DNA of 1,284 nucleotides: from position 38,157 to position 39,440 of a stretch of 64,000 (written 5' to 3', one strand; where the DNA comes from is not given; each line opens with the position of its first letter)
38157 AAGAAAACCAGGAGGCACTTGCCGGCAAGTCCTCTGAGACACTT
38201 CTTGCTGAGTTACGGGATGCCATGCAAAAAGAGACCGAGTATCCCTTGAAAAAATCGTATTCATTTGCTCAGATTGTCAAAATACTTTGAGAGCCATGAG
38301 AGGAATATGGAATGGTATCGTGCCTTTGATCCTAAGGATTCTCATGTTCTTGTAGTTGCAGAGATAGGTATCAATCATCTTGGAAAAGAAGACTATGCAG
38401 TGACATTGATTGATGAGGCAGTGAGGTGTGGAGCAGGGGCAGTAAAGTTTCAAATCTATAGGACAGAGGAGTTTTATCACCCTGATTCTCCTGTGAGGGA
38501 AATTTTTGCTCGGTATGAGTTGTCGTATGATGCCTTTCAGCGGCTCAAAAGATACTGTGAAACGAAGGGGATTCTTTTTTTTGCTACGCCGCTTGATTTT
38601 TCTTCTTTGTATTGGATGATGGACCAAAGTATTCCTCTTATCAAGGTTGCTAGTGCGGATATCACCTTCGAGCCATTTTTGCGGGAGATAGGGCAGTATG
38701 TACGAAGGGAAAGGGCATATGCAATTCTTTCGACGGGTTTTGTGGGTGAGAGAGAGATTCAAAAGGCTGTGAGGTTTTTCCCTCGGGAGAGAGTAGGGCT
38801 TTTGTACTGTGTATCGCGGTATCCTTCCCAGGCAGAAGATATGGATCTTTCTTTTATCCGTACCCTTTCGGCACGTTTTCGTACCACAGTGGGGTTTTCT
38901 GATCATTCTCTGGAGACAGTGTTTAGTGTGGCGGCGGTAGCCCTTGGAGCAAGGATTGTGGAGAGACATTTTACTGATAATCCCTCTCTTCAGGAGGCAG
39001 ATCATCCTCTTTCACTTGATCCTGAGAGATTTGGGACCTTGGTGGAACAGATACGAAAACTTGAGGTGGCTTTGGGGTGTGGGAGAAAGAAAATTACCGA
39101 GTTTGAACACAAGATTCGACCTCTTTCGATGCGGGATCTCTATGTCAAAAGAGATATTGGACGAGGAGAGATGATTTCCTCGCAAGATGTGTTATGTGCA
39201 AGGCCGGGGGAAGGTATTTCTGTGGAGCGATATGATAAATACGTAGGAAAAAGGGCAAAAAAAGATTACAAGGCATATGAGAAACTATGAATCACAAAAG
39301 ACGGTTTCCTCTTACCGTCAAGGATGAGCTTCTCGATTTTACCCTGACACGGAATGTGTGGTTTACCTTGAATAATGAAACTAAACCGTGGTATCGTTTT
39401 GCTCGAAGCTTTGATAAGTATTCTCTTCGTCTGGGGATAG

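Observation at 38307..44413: Six tightly translationally coupled genes mix a NeuB-like synthase, an RsbW-like kinase, a flavin-reductase-like protein, a lycopene-cyclase-domain protein, an esterase and a membrane PP2C phosphatase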

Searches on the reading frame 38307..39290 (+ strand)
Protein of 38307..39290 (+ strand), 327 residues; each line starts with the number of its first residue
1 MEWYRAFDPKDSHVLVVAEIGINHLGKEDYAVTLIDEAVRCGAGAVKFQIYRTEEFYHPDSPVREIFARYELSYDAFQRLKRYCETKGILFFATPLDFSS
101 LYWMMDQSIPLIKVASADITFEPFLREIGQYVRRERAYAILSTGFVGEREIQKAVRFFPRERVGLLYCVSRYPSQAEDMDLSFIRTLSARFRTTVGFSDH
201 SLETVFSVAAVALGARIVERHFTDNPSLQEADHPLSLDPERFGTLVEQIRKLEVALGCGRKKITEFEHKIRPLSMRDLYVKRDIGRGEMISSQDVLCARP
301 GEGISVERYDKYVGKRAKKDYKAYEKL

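Call 3: search_protein_families(library=pfam, proteins=[window:38307-39290:+], max_evalue=0.01)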
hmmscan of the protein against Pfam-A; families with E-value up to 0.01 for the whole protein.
window:38307-39290:+ (327 aa): 2 families
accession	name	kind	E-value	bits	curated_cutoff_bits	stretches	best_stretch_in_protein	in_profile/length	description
PF03102.20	NeuB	-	1.1e-61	208.9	22.1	1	34-261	1-241/241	NeuB family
PF08666.17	SAF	-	6.7e-05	23.8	21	1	278-320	4-50/63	SAF domain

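Call 4: search_protein_families(library=ncbifam, proteins=[window:38307-39290:+], max_evalue=0.01)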
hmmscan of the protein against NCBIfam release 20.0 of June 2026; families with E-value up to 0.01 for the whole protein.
window:38307-39290:+ (327 aa): 2 families
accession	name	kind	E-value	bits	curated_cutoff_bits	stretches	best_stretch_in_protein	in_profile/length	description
TIGR03569.1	NeuB_NnaB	equivalog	1.4e-81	274.1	399.65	1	14-326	1-328/329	N-acetylneuraminate synthase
TIGR03586.1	PseI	equivalog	1.1e-59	202.3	340.25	1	14-325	2-325/327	pseudaminic acid synthase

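Call 16: find_homologous_proteins(query=window:38307-39290:+, max_evalue=1e-30)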
Query window:38307-39290:+ (327 aa): 1762 proteins with E <= 1e-30 among 4494 candidates; the best 120 are listed.
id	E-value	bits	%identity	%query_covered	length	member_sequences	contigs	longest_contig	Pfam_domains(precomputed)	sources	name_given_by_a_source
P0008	5.9e-217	737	100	100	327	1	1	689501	PF03102.21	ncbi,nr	ncbi:MAG: N-acetylneuraminate synthase family protein [Brevinematales bacterium]|nr:N-acetylneuramin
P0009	1.6e-174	598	79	100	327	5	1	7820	PF03102.21,PF08666.18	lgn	-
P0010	3.4e-173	594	79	100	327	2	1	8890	PF03102.21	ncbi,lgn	ncbi:MAG: N-acetylneuraminate synthase family protein [Brevinematales bacterium]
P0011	9.3e-165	566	75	100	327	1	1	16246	PF03102.21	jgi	-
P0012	1.3e-158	546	72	100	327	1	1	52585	PF03102.21,PF08666.18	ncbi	-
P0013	1.4e-156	539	72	100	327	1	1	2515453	PF03102.21,PF08666.18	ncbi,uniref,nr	ncbi:N-acetylneuraminate synthase family protein [Thermospira aquatica]|uniref:N-acetylneuraminate s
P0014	7.1e-146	504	67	100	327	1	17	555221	PF03102.21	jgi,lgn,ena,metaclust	jgi:sialic acid synthase SpsE|metaclust:\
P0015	1.9e-97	345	53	97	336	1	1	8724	PF03102.21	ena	-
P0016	9.1e-97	342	53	96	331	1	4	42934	PF03102.21,PF08666.18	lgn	-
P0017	1.0e-95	339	48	98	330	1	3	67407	PF03102.21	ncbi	-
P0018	3.3e-95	337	46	98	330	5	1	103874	PF03102.21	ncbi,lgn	-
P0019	1.8e-93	332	49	99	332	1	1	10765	PF03102.21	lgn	-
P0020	3.8e-93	331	52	95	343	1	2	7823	PF03102.21,PF08666.18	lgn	-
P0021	3.2e-92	328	50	99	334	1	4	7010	PF03102.21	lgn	-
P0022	3.4e-92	327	51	95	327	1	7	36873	PF03102.21,PF08666.18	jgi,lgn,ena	jgi:sialic acid synthase SpsE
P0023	2.2e-91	325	48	98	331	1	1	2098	PF03102.21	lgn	-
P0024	1.1e-90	322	46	98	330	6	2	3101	PF03102.21,PF08666.18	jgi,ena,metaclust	metaclust:\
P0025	4.4e-90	320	47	98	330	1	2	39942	PF03102.21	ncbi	-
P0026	1.2e-89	319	49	98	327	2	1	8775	PF03102.21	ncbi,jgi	jgi:sialic acid synthase SpsE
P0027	3.1e-89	318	44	98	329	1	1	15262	PF03102.21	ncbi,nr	ncbi:MAG: N-acetylneuraminate synthase family protein [Brevinematales bacterium]|nr:N-acetylneuramin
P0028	1.7e-88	315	50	96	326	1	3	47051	PF03102.21,PF08666.18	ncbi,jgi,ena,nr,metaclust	ncbi:MAG: hypothetical protein A2Y33_06445 [Spirochaetes bacterium GWF1_51_8]|nr:MAG: hypothetical p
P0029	3.7e-88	314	49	98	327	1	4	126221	PF03102.21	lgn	-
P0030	1.8e-87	312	47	98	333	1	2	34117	PF03102.21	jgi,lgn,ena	jgi:sialic acid synthase SpsE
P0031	5.3e-87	310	49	98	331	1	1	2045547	PF03102.21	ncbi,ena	-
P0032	1.4e-86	309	50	96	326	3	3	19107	PF03102.21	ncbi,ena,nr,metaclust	ncbi:MAG: hypothetical protein A2014_06245 [Spirochaetes bacterium GWF1_49_6]|nr:MAG: hypothetical p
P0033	1.5e-86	309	46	98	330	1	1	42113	PF03102.21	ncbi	ncbi:MAG: N-acetylneuraminate synthase family protein [Brevinematia bacterium]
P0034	3.4e-86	308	44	99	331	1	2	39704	PF03102.21,PF08666.18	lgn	-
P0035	1.0e-85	306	46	98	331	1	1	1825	PF03102.21,PF08666.18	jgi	jgi:sialic acid synthase SpsE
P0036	3.7e-85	304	48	98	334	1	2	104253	PF03102.21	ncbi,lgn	-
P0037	8.8e-85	303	49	97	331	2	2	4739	PF03102.21,PF08666.18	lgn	-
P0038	1.1e-84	303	45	98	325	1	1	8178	PF03102.21,PF08666.18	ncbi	-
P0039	1.5e-83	299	49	99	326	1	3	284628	PF03102.21,PF08666.18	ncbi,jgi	jgi:sialic acid synthase SpsE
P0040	2.5e-83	298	45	97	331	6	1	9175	PF03102.21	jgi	-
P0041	3.4e-83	298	46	98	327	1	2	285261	PF03102.21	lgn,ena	-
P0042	1.3e-81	293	43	98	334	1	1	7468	PF03102.21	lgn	-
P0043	1.4e-80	289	44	98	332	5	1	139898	PF03102.21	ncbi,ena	-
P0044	8.1e-79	283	45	93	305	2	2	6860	PF03102.21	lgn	-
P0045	5.2e-78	281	45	98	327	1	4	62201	PF03102.21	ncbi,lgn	-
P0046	2.0e-77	279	44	98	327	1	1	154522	PF03102.21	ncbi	-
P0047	1.7e-75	273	45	97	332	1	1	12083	PF03102.21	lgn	-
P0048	4.6e-72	261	42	98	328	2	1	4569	PF03102.21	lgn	-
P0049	5.0e-69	251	43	98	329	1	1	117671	PF03102.21,PF08666.18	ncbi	-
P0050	7.2e-64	234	40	95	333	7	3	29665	PF03102.21,PF08666.18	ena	-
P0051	7.4e-64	234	38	95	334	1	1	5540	PF03102.21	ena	-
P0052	1.3e-63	234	41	95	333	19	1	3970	PF03102.21,PF08666.18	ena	-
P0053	4.8e-63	232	40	97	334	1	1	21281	PF03102.21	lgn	-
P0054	5.8e-62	228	40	95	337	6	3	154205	PF03102.21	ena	-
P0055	8.5e-61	224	39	97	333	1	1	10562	PF03102.21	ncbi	ncbi:MAG: N-acetylneuraminate synthase family protein [Brevinema sp.]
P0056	1.6e-60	223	38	95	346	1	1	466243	PF03102.21,PF08666.18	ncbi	ncbi:MAG: N-acetylneuraminate synthase family protein [Brevinemataceae bacterium]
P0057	1.8e-60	223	39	96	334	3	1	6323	PF03102.21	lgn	-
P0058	5.4e-60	222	40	97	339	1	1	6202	PF03102.21,PF08666.18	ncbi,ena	-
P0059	2.5e-59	219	39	99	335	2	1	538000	PF03102.21,PF08666.18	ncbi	ncbi:MAG: N-acetylneuraminate synthase family protein [Brevinema sp.]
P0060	3.5e-59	219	39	93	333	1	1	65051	PF03102.21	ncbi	ncbi:MAG: N-acetylneuraminate synthase family protein [Brevinema sp.]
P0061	4.6e-59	219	39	93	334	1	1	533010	PF03102.21,PF08666.18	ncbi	ncbi:MAG: N-acetylneuraminate synthase family protein [Brevinema sp.]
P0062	6.4e-59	218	39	96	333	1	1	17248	PF03102.21,PF08666.18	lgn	-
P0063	6.7e-59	218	38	96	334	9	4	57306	PF03102.21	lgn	-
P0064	1.1e-58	217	41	97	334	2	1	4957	PF03102.21,PF08666.18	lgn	-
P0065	6.4e-58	215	37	96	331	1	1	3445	PF03102.21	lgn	-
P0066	6.4e-57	212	37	96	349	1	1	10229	PF03102.21,PF08666.18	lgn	-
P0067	9.3e-57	211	38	94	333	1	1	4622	PF03102.21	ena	-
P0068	1.1e-56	211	39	94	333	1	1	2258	PF03102.21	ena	-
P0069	1.7e-56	210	37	95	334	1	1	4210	PF03102.21,PF08666.18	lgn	-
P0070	2.1e-56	210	37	95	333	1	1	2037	PF03102.21,PF08666.18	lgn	-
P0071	2.2e-56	210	38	96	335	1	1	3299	PF03102.21,PF08666.18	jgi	-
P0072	2.3e-56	210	38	96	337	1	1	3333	PF03102.21,PF08666.18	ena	-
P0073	2.9e-56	209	38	95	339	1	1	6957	PF03102.21,PF08666.18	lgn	-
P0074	3.2e-56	209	39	97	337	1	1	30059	PF03102.21,PF08666.18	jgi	jgi:N-acetylneuraminate synthase/N,N'-diacetyllegionaminate synthase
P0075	3.4e-56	209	39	97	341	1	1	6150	PF03102.21,PF08666.18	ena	-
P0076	4.5e-56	209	39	94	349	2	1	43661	PF03102.21,PF08666.18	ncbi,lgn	-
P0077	6.2e-56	208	38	94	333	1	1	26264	PF03102.21,PF08666.18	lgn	-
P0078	7.5e-56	208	41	93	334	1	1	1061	PF03102.21,PF08666.18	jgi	jgi:sialic acid synthase SpsE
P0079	8.6e-56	208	39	94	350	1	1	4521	PF03102.21,PF08666.18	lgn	-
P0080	9.0e-56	208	39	97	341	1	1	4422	PF03102.21,PF08666.18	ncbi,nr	ncbi:N-acetylneuraminate synthase family protein [bacterium]|nr:N-acetylneuraminate synthase family 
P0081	3.0e-55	206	37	95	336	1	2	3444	PF03102.21,PF08666.18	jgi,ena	-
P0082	4.0e-55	206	37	96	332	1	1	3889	PF03102.21,PF08666.18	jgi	jgi:sialic acid synthase SpsE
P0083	4.1e-55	206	37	95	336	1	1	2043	PF03102.21,PF08666.18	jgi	-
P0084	4.7e-55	205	37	94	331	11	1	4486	PF03102.21,PF08666.18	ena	-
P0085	6.5e-55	205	37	98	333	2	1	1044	PF03102.21,PF08666.18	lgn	-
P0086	9.6e-55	204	35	98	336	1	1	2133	PF03102.21,PF08666.18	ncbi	-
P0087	1.0e-54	204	37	94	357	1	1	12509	PF03102.21,PF08666.18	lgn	-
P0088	1.1e-54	204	39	94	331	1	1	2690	PF03102.21,PF08666.18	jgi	jgi:N-acetylneuraminate synthase/N,N'-diacetyllegionaminate synthase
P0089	1.1e-54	204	37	93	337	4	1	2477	PF03102.21,PF08666.18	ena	-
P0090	1.8e-54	203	36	95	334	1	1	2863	PF03102.21,PF08666.18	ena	-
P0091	2.9e-54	203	37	95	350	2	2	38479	PF03102.21,PF08666.18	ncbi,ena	-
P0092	3.2e-54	203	38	91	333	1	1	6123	PF03102.21,PF08666.18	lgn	-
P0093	3.5e-54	203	39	97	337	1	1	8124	PF03102.21,PF08666.18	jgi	jgi:N,N'-diacetyllegionaminate synthase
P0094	4.4e-54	202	38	95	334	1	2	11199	PF03102.21,PF08666.18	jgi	jgi:N,N'-diacetyllegionaminate synthase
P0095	5.3e-54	202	38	95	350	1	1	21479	PF03102.21,PF08666.18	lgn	-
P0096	6.9e-54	202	37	98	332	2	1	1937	PF03102.21,PF08666.18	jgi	jgi:sialic acid synthase SpsE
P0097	7.0e-54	202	37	96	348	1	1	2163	PF03102.21,PF08666.18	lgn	-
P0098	8.0e-54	201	36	97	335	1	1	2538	PF03102.21,PF08666.18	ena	-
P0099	8.7e-54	201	40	95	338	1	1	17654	PF03102.21,PF08666.18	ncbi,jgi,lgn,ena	-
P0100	1.4e-53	201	38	97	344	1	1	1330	PF03102.21,PF08666.18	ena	-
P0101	1.4e-53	201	35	95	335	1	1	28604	PF03102.21,PF08666.18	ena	-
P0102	1.5e-53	200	36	95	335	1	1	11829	PF03102.21,PF08666.18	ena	-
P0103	1.5e-53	200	35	95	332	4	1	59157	PF03102.21,PF08666.18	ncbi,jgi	jgi:sialic acid synthase SpsE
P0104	1.8e-53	200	37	94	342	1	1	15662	PF03102.21,PF08666.18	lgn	-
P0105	1.8e-53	200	38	97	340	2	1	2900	PF03102.21,PF08666.18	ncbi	-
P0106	2.1e-53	200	37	93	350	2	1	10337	PF03102.21,PF08666.18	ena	-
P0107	2.4e-53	200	37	95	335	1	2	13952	PF03102.21,PF08666.18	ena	-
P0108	2.4e-53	200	36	94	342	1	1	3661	PF03102.21,PF08666.18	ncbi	-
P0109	4.3e-53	199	37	94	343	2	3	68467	PF03102.21,PF08666.18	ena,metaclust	metaclust:\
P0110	4.5e-53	199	39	100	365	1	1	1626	PF03102.21,PF08666.18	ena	-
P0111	5.4e-53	199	35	99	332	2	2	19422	PF03102.21,PF08666.18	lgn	-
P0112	6.3e-53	198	36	95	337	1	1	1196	PF03102.21,PF08666.18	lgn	-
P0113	6.4e-53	198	37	94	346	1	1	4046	PF03102.21,PF08666.18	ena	-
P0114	6.8e-53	198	39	93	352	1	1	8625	PF03102.21,PF08666.18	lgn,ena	-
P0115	6.9e-53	198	38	95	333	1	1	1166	PF03102.21,PF08666.18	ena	-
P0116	8.0e-53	198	37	99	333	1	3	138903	PF03102.21,PF08666.18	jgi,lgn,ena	-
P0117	9.6e-53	198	35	95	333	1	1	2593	PF03102.21,PF08666.18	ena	-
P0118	1.1e-52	198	39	96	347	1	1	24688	PF03102.21,PF08666.18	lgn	-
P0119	1.2e-52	198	37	95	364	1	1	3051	PF03102.21,PF08666.18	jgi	jgi:N,N'-diacetyllegionaminate synthase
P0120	1.2e-52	198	39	98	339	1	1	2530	PF03102.21,PF08666.18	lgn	-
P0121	1.2e-52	197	38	92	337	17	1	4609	PF03102.21,PF08666.18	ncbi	-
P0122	1.2e-52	197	36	95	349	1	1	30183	PF03102.21,PF08666.18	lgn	-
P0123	1.8e-52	197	36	95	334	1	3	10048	PF03102.21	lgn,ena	-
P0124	1.8e-52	197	38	96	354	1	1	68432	PF03102.21,PF08666.18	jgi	jgi:N-acetylneuraminate synthase/N,N'-diacetyllegionaminate synthase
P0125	1.8e-52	197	36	95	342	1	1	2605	PF03102.21,PF08666.18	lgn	-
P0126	2.0e-52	197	36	96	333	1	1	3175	PF03102.21,PF08666.18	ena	-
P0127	2.4e-52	196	34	96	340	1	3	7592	PF03102.21,PF08666.18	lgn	-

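Call 17: find_encoding_contigs(protein=P0031, flank=10000, max_places=1)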
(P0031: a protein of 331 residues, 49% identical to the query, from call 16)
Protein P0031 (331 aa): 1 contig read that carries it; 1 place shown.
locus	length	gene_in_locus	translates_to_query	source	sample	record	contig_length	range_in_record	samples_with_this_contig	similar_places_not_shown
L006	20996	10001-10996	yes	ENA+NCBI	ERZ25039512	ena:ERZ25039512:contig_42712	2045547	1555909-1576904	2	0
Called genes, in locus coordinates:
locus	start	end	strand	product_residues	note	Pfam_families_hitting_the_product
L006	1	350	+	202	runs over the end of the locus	PF06445:GyrI-like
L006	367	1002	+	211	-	-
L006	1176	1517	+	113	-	-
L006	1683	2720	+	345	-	-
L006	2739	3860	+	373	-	PF04055:Radical_SAM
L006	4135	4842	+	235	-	PF18912:DZR_2, PF00156:Pribosyltran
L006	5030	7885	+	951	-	PF07719:TPR_2 (faint), PF13431:TPR_17 (faint), PF13428:TPR_14 (faint), PF14559:TPR_19 (faint)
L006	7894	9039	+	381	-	PF01098:FTSW_RODA_SPOVE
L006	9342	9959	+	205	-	-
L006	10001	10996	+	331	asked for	PF03102:NeuB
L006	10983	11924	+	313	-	PF13581:HATPase_c_2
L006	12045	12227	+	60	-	PF00037:Fer4 (faint), PF13459:Fer4_15, PF13370:Fer4_13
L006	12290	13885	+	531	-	PF00389:2-Hacid_dh, PF02826:2-Hacid_dh_C, PF19304:PGDH_inter, PF01842:ACT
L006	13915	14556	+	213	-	PF01081:Aldolase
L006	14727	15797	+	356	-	PF00365:PFK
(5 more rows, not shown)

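Call 18: find_encoding_contigs(protein=P0028, flank=10000, max_places=1)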
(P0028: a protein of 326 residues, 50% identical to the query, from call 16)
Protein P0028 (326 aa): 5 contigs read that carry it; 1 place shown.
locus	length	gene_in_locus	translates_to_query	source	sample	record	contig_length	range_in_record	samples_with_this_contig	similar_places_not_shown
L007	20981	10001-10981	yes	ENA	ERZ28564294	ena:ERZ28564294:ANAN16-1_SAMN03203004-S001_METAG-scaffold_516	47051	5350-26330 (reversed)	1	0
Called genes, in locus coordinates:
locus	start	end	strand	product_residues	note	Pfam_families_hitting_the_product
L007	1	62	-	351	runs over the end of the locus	-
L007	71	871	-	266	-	PF03976:PPK2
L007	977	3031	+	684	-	-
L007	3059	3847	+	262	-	-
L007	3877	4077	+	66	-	-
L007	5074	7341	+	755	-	-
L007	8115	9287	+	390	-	PF01098:FTSW_RODA_SPOVE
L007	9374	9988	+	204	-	-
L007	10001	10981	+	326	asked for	PF03102:NeuB, PF08666:SAF (weak)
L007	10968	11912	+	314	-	PF13581:HATPase_c_2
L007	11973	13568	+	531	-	PF00389:2-Hacid_dh, PF02826:2-Hacid_dh_C, PF19304:PGDH_inter, PF01842:ACT (weak)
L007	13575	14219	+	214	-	PF01081:Aldolase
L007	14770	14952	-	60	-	PF13459:Fer4_15, PF13370:Fer4_13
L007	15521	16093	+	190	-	PF07638:Sigma70_ECF, PF04542:Sigma70_r2, PF08281:Sigma70_r4_2, PF04545:Sigma70_r4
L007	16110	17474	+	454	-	-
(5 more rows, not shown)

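Call 19: find_encoding_contigs(protein=P0059, flank=10000, max_places=1)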
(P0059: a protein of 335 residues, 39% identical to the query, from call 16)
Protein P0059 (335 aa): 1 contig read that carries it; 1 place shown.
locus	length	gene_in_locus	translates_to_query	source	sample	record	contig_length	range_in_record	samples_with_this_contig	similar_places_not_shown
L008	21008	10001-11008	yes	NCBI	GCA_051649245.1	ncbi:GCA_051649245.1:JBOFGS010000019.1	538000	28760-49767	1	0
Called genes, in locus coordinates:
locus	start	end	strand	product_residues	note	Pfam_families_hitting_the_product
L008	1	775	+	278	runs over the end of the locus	PF00460:Flg_bb_rod (weak), PF22692:LlgE_F_G_D1, PF06429:Flg_bbr_C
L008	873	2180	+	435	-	PF12704:MacB_PCD, PF02687:FtsX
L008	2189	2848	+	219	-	PF00005:ABC_tran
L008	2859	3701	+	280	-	PF00288:GHMP_kinases_N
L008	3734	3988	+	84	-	PF04026:SpoVG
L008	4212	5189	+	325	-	PF13793:Pribosyltran_N, PF00156:Pribosyltran, PF14572:Pribosyl_synth, PF14681:UPRTase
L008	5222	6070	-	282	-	-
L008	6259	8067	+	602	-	-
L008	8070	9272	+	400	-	PF01098:FTSW_RODA_SPOVE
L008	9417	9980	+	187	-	-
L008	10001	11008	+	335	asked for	PF03102:NeuB, PF08666:SAF (weak)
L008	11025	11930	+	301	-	PF00389:2-Hacid_dh, PF02826:2-Hacid_dh_C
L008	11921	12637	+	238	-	PF02457:DAC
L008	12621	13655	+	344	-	PF07949:YbbR (faint)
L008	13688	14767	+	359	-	-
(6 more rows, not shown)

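Call 27: search_solved_structures(query=window:38307-39290:+, max_evalue=1e-10, show_alignments=1)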
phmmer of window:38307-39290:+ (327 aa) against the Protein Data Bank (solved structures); distinct sequences matched with E-value up to 1e-10: 8.
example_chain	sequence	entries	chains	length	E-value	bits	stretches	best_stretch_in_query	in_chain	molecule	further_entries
8h2c_A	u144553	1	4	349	1.1e-42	149.9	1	11-323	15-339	Pseudaminic acid synthase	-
1vli_A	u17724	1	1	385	1.3e-40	143.1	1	10-302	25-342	Spore coat polysaccharide biosynthesis protein spsE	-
6ncs_A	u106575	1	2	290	7e-40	140.7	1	13-262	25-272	N-acetylneuraminic acid (Sialic acid) synthetase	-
1xuu_A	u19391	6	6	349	2.3e-37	132.4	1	14-317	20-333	polysialic acid capsule biosynthesis protein SiaC | N-acetylneuraminate synthase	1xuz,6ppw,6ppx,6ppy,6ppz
4ipj_A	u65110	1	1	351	6e-37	131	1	14-317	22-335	Polysialic acid capsule biosynthesis protein SiaC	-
4ipi_A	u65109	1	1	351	1.6e-36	129.7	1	14-317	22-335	Polysialic acid capsule biosynthesis protein SiaC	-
2wqp_A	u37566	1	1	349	5.5e-36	127.9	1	14-317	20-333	POLYSIALIC ACID CAPSULE BIOSYNTHESIS PROTEIN SIAC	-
3g8r_A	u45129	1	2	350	1.8e-17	67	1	15-319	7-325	Probable spore coat polysaccharide biosynthesis protein E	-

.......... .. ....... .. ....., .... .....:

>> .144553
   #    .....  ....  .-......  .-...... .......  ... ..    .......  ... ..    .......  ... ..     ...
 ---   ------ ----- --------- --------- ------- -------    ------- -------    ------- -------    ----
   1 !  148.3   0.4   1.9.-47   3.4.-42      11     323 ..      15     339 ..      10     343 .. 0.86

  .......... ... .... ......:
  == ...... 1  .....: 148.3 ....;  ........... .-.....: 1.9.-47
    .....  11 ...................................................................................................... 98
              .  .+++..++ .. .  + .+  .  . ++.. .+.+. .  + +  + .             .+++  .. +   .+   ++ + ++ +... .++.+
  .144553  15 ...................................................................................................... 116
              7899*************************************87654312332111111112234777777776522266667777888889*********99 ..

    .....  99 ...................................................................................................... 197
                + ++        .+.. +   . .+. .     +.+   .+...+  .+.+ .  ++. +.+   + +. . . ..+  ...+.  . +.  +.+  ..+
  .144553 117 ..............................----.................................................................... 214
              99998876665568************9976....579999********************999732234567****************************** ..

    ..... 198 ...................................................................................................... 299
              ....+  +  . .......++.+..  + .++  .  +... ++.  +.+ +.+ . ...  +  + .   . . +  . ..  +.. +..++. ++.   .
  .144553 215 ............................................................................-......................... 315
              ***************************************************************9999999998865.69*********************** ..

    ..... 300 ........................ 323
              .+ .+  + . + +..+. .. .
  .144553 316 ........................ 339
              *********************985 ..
